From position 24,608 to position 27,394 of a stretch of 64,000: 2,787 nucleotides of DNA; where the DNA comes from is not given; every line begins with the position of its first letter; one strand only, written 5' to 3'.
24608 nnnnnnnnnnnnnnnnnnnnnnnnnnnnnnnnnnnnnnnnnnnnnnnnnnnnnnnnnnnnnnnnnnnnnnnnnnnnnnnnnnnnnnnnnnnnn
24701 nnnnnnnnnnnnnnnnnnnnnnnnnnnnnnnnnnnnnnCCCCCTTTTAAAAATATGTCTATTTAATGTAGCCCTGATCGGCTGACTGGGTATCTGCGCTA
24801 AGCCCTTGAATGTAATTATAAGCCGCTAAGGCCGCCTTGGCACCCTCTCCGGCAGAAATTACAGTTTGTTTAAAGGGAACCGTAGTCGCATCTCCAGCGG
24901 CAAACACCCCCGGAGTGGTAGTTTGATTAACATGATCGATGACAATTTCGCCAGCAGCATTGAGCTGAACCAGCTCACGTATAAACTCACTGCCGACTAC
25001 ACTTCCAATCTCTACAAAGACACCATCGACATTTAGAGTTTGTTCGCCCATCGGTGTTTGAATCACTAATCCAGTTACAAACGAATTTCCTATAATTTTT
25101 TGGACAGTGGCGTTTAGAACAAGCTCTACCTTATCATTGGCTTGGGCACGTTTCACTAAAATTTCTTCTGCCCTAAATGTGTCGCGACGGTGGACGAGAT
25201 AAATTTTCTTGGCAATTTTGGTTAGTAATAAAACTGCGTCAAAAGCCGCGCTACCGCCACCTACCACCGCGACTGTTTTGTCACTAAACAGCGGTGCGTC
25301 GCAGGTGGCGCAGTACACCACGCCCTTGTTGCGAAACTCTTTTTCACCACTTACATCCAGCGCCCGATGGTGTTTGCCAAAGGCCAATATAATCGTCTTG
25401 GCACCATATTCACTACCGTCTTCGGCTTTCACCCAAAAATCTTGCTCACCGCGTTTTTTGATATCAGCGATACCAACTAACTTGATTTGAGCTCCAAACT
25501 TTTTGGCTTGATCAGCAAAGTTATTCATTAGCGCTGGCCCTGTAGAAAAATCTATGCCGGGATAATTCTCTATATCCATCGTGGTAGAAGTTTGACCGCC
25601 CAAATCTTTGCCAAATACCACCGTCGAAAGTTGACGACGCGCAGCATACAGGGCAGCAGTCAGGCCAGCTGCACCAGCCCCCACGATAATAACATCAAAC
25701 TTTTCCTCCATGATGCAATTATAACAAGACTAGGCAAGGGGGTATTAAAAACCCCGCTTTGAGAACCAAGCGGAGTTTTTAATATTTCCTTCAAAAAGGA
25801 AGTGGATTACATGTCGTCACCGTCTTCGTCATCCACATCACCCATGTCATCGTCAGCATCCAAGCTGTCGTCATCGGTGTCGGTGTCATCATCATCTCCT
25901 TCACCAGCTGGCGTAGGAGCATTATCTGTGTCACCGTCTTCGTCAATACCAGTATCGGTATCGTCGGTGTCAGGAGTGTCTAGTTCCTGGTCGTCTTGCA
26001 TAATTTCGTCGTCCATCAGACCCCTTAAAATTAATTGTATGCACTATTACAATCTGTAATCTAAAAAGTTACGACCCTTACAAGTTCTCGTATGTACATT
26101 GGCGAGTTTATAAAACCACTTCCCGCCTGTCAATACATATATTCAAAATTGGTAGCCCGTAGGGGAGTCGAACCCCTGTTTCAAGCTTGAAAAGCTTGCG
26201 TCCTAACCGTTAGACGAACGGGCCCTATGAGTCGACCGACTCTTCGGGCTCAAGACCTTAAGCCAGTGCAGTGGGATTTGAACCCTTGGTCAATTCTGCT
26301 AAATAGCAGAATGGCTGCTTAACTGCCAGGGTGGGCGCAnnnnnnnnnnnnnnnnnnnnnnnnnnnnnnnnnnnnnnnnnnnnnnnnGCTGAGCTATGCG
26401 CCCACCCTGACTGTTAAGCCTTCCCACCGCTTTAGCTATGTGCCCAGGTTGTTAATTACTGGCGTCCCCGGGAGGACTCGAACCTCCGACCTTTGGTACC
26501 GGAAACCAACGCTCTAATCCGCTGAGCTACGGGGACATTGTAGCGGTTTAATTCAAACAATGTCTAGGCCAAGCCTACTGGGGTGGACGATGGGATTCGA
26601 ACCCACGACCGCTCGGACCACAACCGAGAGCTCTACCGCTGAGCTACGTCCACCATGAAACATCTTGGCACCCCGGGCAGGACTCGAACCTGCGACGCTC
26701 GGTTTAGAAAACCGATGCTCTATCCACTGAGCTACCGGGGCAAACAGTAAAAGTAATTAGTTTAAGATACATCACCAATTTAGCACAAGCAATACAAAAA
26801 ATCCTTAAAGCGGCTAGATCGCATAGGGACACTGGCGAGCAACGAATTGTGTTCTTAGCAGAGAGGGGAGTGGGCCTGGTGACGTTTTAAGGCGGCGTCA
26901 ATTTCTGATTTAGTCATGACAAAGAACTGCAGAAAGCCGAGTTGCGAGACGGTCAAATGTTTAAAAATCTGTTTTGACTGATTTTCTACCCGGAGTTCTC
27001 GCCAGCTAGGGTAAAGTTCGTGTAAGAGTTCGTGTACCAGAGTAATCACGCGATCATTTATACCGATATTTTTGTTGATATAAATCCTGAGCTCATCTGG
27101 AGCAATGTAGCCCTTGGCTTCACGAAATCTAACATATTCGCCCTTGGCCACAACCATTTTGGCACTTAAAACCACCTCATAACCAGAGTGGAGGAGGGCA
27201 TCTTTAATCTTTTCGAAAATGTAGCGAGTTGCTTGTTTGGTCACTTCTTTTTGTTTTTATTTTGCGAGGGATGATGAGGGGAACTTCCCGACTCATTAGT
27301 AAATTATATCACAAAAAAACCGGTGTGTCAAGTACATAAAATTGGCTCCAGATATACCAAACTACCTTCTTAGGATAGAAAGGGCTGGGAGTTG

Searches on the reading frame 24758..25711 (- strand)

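Call 16: search_protein_families(library=pfam, proteins=[window:24758-25711:-], max_evalue=0.001)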
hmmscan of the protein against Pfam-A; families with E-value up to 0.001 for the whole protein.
window:24758-25711:- (317 aa): 10 families
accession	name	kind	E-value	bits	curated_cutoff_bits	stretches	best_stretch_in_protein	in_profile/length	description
PF07992.20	Pyr_redox_2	-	5.4e-39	134.8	26.1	1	5-286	1-287/291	Pyridine nucleotide-disulphide oxidoreductase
PF13738.12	Pyr_redox_3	-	1.7e-19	70.7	30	1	81-273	104-305/305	Pyridine nucleotide-disulphide oxidoreductase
PF00070.33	Pyr_redox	-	8.8e-12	45.8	22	1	147-210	2-70/82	Pyridine nucleotide-disulphide oxidoreductase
PF13450.12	NAD_binding_8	-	1.2e-08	35.6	21.9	1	9-68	1-60/68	NAD(P)-binding Rossmann-like domain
PF01266.30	DAO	-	1.4e-08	35.1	27.9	1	6-42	1-39/353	FAD dependent oxidoreductase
PF12831.13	FAD_oxidored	-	1.1e-07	31.9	27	1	6-45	1-42/416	FAD dependent oxidoreductase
PF03486.20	HI0933_like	-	2.8e-06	27.4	50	1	5-35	1-31/244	HI0933-like protein Rossmann domain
PF01134.28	GIDA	-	4.4e-06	26.5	22.1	1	6-38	1-29/391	Glucose inhibited division protein A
PF00890.30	FAD_binding_2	-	8.7e-06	25.6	20.4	1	6-35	1-30/414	FAD binding domain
PF01946.23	Thi4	-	9e-06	25.5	26.2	1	5-37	18-51/235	Thi4 family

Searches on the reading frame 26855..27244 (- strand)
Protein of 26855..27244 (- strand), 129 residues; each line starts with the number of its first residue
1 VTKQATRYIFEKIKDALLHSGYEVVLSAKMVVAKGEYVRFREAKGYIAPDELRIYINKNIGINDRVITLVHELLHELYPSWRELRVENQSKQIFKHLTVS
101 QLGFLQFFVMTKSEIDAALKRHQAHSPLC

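Call 16: search_protein_families(library=pfam, proteins=[window:26855-27244:-], max_evalue=0.001)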
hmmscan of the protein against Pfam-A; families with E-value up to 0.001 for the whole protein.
window:26855-27244:- (129 aa): 1 family
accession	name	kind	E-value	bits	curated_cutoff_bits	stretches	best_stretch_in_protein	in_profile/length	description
PF20573.4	DUF6782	-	0.00024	20.9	27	1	41-75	66-100/241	Putative metallopeptidase family (DUF6782)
